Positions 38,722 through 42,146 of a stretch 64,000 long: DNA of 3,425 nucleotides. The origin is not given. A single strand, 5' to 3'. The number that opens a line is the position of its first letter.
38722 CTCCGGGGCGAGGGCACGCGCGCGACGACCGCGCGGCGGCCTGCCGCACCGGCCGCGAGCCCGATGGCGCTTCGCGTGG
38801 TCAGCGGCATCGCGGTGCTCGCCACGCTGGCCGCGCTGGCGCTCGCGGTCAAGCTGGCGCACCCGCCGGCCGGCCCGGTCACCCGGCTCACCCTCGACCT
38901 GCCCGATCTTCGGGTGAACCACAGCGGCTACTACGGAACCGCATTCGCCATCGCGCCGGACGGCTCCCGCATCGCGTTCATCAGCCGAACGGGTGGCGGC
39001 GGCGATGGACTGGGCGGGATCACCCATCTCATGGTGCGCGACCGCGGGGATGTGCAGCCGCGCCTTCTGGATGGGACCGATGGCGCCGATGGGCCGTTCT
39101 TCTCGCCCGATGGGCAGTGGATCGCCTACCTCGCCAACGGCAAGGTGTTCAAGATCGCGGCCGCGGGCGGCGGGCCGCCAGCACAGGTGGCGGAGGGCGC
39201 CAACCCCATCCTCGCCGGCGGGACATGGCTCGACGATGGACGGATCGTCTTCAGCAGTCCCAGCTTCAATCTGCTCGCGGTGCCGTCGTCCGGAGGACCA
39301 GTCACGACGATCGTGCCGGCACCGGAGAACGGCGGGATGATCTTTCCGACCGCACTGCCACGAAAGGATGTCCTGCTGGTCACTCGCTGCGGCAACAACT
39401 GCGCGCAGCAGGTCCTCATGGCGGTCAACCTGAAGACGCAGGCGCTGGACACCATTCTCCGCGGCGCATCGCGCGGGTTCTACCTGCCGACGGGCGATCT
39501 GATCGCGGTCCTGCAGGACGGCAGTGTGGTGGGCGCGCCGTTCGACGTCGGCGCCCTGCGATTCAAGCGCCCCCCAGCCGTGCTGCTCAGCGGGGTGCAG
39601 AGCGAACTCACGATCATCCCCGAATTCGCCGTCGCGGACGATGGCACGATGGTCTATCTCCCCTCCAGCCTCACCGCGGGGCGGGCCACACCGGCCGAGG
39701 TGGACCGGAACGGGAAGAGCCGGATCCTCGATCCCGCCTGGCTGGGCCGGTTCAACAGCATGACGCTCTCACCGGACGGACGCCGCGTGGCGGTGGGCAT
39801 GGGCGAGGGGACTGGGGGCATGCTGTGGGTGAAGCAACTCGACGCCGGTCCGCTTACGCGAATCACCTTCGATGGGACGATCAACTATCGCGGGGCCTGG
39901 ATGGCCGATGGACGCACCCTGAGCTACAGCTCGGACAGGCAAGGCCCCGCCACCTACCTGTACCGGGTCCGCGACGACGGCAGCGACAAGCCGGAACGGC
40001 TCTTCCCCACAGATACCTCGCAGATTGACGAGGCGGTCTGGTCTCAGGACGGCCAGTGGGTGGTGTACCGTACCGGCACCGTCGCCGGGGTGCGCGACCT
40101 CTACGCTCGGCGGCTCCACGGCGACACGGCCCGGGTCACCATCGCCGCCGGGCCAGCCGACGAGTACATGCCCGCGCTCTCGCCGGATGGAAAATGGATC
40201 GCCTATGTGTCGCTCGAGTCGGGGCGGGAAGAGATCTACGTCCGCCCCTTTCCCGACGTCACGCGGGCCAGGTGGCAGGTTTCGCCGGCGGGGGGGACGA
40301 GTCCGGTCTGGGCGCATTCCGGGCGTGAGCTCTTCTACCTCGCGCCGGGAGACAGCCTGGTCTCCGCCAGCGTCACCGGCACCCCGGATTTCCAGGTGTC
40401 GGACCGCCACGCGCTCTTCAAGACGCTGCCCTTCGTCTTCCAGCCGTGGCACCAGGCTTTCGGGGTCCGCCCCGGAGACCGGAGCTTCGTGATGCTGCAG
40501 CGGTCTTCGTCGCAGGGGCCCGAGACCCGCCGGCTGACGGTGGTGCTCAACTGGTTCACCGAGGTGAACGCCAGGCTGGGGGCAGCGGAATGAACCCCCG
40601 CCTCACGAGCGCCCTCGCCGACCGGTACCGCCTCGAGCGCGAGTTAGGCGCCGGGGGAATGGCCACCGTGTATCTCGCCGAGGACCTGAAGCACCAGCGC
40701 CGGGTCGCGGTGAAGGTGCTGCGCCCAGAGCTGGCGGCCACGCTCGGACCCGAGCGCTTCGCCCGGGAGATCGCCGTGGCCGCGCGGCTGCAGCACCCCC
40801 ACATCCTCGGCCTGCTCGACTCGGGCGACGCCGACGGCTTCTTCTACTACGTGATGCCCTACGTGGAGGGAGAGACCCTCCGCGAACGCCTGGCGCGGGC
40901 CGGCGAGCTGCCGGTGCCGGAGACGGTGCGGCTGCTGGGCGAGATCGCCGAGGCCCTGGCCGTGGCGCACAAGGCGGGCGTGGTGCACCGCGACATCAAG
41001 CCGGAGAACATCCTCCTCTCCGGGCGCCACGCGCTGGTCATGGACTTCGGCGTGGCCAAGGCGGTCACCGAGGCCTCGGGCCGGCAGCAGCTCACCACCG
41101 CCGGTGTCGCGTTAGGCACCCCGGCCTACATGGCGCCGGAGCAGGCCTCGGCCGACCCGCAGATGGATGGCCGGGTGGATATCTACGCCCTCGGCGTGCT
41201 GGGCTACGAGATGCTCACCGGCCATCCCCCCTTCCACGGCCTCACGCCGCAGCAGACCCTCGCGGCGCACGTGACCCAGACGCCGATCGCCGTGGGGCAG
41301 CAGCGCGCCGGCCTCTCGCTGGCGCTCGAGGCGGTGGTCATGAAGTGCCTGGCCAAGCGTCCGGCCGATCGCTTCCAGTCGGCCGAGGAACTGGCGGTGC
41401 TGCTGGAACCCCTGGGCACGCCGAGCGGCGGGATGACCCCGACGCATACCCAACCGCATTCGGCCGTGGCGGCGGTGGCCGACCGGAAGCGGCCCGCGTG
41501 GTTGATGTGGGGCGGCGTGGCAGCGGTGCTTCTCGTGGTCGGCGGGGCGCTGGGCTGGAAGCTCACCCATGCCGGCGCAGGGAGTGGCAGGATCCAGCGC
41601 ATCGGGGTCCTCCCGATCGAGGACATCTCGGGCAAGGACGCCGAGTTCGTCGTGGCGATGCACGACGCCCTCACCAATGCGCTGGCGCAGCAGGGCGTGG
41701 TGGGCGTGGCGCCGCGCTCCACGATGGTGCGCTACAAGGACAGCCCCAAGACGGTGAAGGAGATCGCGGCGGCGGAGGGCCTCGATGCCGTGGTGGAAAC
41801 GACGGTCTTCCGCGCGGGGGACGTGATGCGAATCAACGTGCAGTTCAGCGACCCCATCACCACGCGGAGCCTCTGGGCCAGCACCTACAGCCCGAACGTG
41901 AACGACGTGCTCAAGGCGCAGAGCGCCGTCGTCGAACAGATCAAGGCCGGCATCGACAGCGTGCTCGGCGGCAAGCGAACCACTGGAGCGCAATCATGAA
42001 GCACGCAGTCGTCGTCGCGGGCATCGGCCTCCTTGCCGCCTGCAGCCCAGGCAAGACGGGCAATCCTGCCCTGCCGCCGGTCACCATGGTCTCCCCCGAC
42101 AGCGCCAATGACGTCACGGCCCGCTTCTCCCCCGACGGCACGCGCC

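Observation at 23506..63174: Thirteen intact, co-directional PknD-like receptor Ser/Thr kinase genes fill about 40 kb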

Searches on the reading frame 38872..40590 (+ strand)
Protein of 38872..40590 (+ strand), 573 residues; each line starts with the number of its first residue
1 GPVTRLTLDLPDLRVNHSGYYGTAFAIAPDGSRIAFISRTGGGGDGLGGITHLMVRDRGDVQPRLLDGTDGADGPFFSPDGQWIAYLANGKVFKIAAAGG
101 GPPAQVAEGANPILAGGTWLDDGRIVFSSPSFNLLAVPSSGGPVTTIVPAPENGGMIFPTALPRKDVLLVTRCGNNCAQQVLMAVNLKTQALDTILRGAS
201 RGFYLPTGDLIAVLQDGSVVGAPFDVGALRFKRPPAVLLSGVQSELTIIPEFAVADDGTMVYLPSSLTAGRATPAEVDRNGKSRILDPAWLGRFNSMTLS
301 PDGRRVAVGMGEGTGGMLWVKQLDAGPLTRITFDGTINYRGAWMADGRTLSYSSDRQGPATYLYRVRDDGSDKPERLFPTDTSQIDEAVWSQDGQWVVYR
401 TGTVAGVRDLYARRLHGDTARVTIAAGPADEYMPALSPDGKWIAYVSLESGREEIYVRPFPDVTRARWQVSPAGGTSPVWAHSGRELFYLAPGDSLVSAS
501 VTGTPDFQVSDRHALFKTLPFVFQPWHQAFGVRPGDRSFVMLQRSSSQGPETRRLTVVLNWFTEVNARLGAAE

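Call 49: search_solved_structures(query=A2, max_evalue=0.01)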
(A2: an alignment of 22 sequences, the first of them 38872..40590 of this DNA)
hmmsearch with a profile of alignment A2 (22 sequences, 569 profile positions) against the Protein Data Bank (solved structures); distinct sequences matched with E-value up to 0.01: 149 (the best 60 are shown).
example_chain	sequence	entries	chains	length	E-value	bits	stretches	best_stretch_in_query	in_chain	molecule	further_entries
7mx5_A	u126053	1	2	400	1.5e-36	129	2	265-449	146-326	Tol-Pal system protein TolB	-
2ymu_A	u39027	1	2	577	1.4e-35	125.8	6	27-128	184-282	WD-40 REPEAT PROTEIN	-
4r40_A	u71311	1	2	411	1.9e-34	122.1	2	291-446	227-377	Protein TolB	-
4pwz_A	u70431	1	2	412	2.4e-34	121.7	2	293-446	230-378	Protein TolB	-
2w8b_A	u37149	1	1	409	7.2e-34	120.2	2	292-446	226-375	PROTEIN TOLB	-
1crz_A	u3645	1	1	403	7.5e-34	120.1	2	292-446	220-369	TOLB PROTEIN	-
2w8b_B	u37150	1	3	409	7.9e-34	120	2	292-446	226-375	PROTEIN TOLB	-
2hqs_A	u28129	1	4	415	8.7e-34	119.9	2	289-446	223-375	Protein tolB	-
4jml_A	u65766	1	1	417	8.9e-34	119.9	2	292-446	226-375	Protein TolB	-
7nst_E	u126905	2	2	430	9.9e-34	119.7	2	289-446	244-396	Tol-Pal system protein TolB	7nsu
3iax_A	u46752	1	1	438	1.1e-33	119.6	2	289-446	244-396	Protein tolB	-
1c5k_A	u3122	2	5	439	1.1e-33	119.6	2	289-446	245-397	PROTEIN (TOLB PROTEIN) | PROTEIN TOLB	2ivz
6pnv_A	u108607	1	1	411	1.1e-33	119.5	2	293-478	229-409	Tol-Pal system protein TolB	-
7bie_A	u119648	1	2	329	4e-23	84.7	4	27-123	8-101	nvWRAP-T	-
2ojh_A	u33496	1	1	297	1e-22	83.4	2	296-442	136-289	Uncharacterized protein Atu1656/AGR_C_3050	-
1k32_A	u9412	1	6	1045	4.8e-07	31.6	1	287-443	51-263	tricorn protease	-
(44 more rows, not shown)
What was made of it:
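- Closest known: TolB. Same: TolB is hit at E 1.5e-36 (call 49).
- A profile of the tails hits TolB at E 1.5e-36 in two stretches (call 49).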

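Call 53: predict_structure(alignment_id=A2)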
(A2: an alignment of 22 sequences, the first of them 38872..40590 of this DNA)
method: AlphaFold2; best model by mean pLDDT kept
length: 573 residues; sequences in the alignment: 22
mean_pLDDT: 89.1   pTM: 0.86
mean pLDDT of the five models: 89.1, 88.0, 87.9, 87.1, 87.0
residues with pLDDT >= 90: 363; 70-90: 174; 50-70: 27; < 50: 9
segments of 3 or more residues with pLDDT < 50: 42-48
pLDDT, mean of each block of 10 residues (from residue 1): 89 78 93 91 46 92 92 95 95 95 95 88 92 92 92 83 92 82 91 93 96 93 95 96 86 96 78 93 92 88 93 79 91 87 94 88 93 91 90 93 67 89 87 94 92 91 92 92 95 89 82 91 82 96 77 91 95 80
secondary structure, 60 per line:
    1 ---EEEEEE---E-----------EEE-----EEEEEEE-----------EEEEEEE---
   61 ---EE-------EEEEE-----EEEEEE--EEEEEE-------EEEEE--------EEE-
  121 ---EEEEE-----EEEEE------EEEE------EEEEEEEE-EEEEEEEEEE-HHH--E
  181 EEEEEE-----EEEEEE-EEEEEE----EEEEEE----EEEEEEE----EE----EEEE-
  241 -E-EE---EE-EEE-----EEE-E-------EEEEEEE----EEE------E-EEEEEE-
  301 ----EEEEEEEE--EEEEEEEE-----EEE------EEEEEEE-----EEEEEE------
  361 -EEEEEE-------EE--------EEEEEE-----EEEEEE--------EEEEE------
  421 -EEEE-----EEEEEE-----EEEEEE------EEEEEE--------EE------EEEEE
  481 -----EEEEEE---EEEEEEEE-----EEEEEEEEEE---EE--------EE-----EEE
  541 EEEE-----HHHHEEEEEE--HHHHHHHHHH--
elements in order: E4-9 E25-27 E33-39 E51-57 E73-77 E83-88 E91-96 E104-108 E117-119 E124-128 E134-138 E145-148 E155-162 E164-173 E180-186 E192-197 E199-204 E209-214 E219-225 E236-239 E252-254 E260-262 E272-278 E283-285 E294-299 E305-312 E315-322 E328-330 E337-343 E349-354 E362-367 E385-390 E396-401 E410-414 E422-425 E431-436 E442-447 E454-459 E476-480 E486-491 E495-502 E508-517 E538-544 H550-553 E554-559 H562-571

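Call 55: fold_search(model_id=the predicted structure, library=pdb)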
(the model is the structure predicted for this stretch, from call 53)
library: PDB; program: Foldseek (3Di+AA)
matches with E <= 10: 1814; with E <= 0.001: 1462
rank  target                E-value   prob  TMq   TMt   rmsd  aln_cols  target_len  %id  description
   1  9n6z_LO               8.2e-16  1.00  0.30  0.22  20.8       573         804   12  SSU processome maturation and disassembly, State D (released 2025-11-05)
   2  8ffe_A                1.9e-15  1.00  0.35  0.33  22.1       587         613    9  Crystal structure of LRP6 E1E2 domains bound to YW210.09 Fab and engineered XWnt8 peptide (released 2023-03-08)
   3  6h15_A                2.0e-15  1.00  0.36  0.34  22.7       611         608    9  Structure of LRP6 P3E3P4E4 in complex with VHH L-P2-B10 (released 2019-01-30)
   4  8dvm_A                4.6e-15  1.00  0.36  0.34  22.8       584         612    8  Crystal structure of LRP6 E3E4 in complex with disulfide constrained peptide E3.6 (released 2023-03-29)
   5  8i7o_P1               5.9e-15  1.00  0.30  0.29  15.1       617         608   10  In situ structure of axonemal doublet microtubules in mouse sperm with 16-nm repeat (released 2023-10-11)
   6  9n73_LO               6.5e-15  1.00  0.31  0.23  21.0       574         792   11  SSU processome maturation and disassembly, State G (released 2025-10-29)
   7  4a0p_A                9.1e-15  1.00  0.34  0.32  23.0       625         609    8  Crystal structure of LRP6P3E3P4E4 (released 2011-10-26)
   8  3s2k_A                1.4e-14  1.00  0.35  0.33  23.2       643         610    8  Structural basis of Wnt signaling inhibition by Dickkopf binding to LRP5/6. (released 2011-11-02)
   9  1k32_A                1.5e-14  1.00  0.29  0.18  14.3       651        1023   12  Crystal structure of the tricorn protease (released 2001-12-05)
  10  2ymu_A                1.7e-14  1.00  0.34  0.33  17.2       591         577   13  Structure of a highly repetitive propeller structure (released 2012-10-17)
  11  8dvl_A                2.2e-14  1.00  0.35  0.33  22.9       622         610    8  Crystal structure of LRP6 E3E4 in complex with disulfide constrained peptide E3.18 (released 2023-03-29)
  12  6h16_A                2.6e-14  1.00  0.33  0.31  23.8       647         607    9  Structure of LRP6 P3E3P4E4 in complex with VHH L-P2-D07 (released 2019-01-30)
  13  5gje_B                4.0e-14  1.00  0.36  0.34  22.4       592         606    9  Three-dimensional reconstruction of human LRP6 ectodomain complexed with Dkk1 (released 2017-01-18)
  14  3s2k_B                4.0e-14  1.00  0.36  0.34  22.4       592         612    9  Structural basis of Wnt signaling inhibition by Dickkopf binding to LRP5/6. (released 2011-11-02)
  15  8dvn_A                4.2e-14  1.00  0.36  0.34  23.0       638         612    8  Crystal structure of LRP6 E3E4 in complex with disulfide constrained peptide E3.10 (released 2023-03-29)
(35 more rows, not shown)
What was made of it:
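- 37909..40593 (+): K5: receptor kinase, the copy modelled in full. Tail model pLDDT 89.1, two tandem propellers (calls 53, 55).
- On PknD (M. tuberculosis type): The tail consists of two PD40 propellers (calls 49, 53, 55).
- Closest known: TolB. Same: Tricorn (1k32) also has tandem propellers (call 55).
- It aligns over its whole length with tandem double-propeller proteins: LRP6, PWP2, Tricorn, Aip1 and 2ymu (calls 53, 55).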

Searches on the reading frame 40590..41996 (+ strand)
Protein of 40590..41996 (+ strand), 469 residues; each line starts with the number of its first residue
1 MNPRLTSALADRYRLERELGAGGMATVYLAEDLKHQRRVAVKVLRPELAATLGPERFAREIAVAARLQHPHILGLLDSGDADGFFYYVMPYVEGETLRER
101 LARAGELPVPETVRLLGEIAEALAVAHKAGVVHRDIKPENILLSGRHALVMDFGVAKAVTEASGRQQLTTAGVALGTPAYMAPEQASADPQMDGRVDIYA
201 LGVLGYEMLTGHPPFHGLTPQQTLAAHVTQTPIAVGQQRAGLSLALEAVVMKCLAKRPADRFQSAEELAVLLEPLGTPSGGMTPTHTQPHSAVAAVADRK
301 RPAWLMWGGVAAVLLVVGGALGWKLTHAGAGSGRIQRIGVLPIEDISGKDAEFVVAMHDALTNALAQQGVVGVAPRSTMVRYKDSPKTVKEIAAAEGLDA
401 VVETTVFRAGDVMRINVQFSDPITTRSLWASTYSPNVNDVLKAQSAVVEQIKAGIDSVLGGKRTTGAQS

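Call 5: search_protein_families(library=pfam, proteins=[window:40590-41996:+], max_evalue=0.01)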
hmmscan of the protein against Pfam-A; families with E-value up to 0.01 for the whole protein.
window:40590-41996:+ (469 aa): 6 families
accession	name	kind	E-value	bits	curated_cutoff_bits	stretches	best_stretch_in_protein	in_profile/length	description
PF00069.31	Pkinase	-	4.4e-49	167.7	31.7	1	13-265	1-255/263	Protein kinase domain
PF07714.23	PK_Tyr_Ser-Thr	-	1.1e-30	107.2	23.1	1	15-263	3-250/258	Protein tyrosine and serine/threonine kinase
PF01636.29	APH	-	2.3e-08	34.5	23.2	1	19-128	5-109/239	Phosphotransferase enzyme family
PF03109.22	ABC1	-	6.6e-06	25.9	22.9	0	19-51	38-69/244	ABC1 atypical kinase-like domain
PF17667.7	Pkinase_fungal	-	0.0016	17.7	24.1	1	126-184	303-363/387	Fungal protein kinase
PF06293.20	Kdo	-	0.0021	17.9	21.3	0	97-153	105-166/207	Lipopolysaccharide kinase (Kdo/WaaP) family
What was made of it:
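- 40590..41999 (+): K6: receptor kinase, 469 aa, with a periplasmic module of about 145 aa of unknown family. Pkinase E 4.4e-49 (call 5).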

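Call 51: search_protein_families(library=ncbifam, proteins=[window:40590-41996:+], max_evalue=0.01)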
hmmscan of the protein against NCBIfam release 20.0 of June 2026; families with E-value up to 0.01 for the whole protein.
window:40590-41996:+ (469 aa): 20 families
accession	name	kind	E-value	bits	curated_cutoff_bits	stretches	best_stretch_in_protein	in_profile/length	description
NF033483.0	PknB_PASTA_kin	equivalog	6.5e-89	299.5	450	1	8-272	4-265/563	Stk1 family PASTA domain-containing Ser/Thr kinase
NF052427.1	StpK7MSMEG_1200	equivalog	1.9e-61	208.3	900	1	12-329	8-322/601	serine/threonine protein kinase StpK7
TIGR03903.1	TOMM_kin_cyc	equivalog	1.8e-55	188.4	705.75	1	36-269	3-241/1267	TOMM system kinase/cyclase fusion protein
NF047741.1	antiphage_MADS6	equivalog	3.1e-50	171.3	460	2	110-281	299-466/612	methylation-associated defense system protein kinase MAD6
NF009651.0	PRK13184.1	equivalog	4.2e-45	154.1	839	1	11-274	2-289/932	serine/threonine-protein kinase PknD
NF053615.1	SerThrKinAfsKStmc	equivalog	2.6e-39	135.5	1300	1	18-301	20-296/809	protein serine/threonine kinase AfsK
NF038150.1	lanthi_synth_IV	equivalog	2.4e-26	92.3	650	1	8-278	186-459/851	class IV lanthionine synthetase LanL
NF033442.0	BREX_PglW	equivalog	2.3e-24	85.2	990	2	7-158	508-662/1391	BREX system serine/threonine kinase PglW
NF038151.1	lanthi_synth_III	equivalog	4.3e-14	51.9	575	1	13-261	222-470/833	class III lanthionine synthetase LanKC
NF058632.1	SerThrKinPrkT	equivalog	6.2e-12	45.2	280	1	11-148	21-155/322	serine/threonine protein kinase PrkT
TIGR03724.2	arch_bud32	equivalog_domain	7.4e-10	38.6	125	1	86-161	69-136/193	KEOPS complex kinase/ATPase Bud32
NF011464.0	PRK14879.1-7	equivalog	6.9e-09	35.8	246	1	86-157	82-150/221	Kae1-associated kinase Bud32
NF043056.1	T4SS_LegK1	equivalog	1.8e-08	33.5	550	1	129-202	208-277/516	Dot/Icm T4SS effector kinase LegK1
NF011463.0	PRK14879.1-4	equivalog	2.5e-08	33.6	188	1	37-158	45-162/237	Kae1-associated kinase Bud32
NF007174.0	PRK09605.1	equivalog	3.1e-07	29.3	447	1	35-160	361-477/535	bifunctional N(6)-L-threonylcarbamoyladenine synthase/serine/threonine protein kinase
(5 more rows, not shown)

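Call 52: search_protein_families(library=padloc, proteins=[window:40590-41996:+], max_evalue=0.001)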
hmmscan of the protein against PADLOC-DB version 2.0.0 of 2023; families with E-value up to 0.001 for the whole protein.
window:40590-41996:+ (469 aa): 33 families (the best 25 are shown)
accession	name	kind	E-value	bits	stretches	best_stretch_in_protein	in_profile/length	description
PDLC04042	PD-T4-6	-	5.3e-91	303.3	1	7-276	5-273/292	-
PDLC04061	PD-T4-6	-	8.9e-89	297.3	1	5-289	10-301/510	-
PDLC04043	PD-T4-6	-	2.7e-88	295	1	10-420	14-424/452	-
PDLC04053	PD-T4-6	-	7.3e-86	286.4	1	10-296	8-292/311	-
PDLC04039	PD-T4-6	-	2.3e-79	265.6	1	8-270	12-270/458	-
PDLC04054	PD-T4-6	-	3.8e-76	254.7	1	10-291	9-286/347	-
PDLC04060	PD-T4-6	-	6.3e-74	247.6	1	8-273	5-267/486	-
PDLC04047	PD-T4-6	-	1.1e-73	246.2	1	5-272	4-269/327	-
PDLC04041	PD-T4-6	-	3.1e-71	238.9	1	7-272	24-290/443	-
PDLC04052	PD-T4-6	-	3.5e-71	238.9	1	7-275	5-276/496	-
PDLC04138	mad6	-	8.6e-69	231.1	1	3-274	43-313/659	mads_6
PDLC04040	PD-T4-6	-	2.3e-65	219.4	1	19-289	2-276/547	-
PDLC04048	PD-T4-6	-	7.4e-65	217.6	1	9-270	8-267/354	-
PDLC04057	PD-T4-6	-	1.9e-64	216.3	1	7-273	4-268/443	-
PDLC04050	PD-T4-6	-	3.1e-55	185.9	1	12-294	64-345/480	-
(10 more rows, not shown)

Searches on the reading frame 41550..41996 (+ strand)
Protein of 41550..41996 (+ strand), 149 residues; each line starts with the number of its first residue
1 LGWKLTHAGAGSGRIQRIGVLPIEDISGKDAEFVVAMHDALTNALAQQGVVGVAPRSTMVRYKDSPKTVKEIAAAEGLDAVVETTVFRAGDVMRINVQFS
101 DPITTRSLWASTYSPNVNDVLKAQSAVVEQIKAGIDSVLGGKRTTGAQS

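Call 28: search_protein_families(library=pfam, proteins=[window:41550-41996:+], max_evalue=1)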
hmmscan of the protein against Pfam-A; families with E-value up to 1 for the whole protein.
window:41550-41996:+ (149 aa): 0 families

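Call 85: search_solved_structures(query=window:41568-41996:+, max_evalue=10)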
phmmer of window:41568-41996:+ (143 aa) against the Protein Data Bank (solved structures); distinct sequences matched with E-value up to 10: 2.
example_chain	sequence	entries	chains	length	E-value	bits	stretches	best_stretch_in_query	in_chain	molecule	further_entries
2hgk_A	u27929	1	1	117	1.1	12.8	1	27-76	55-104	Hypothetical protein yqcC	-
6tpl_A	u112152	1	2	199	2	11.9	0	23-116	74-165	Intimin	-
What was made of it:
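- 40590..41999 (+): No Pfam or PDB match for the module (calls 28, 85).
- Checked: K6 has about 145 aa after the helix with no family match (calls 28, 85).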
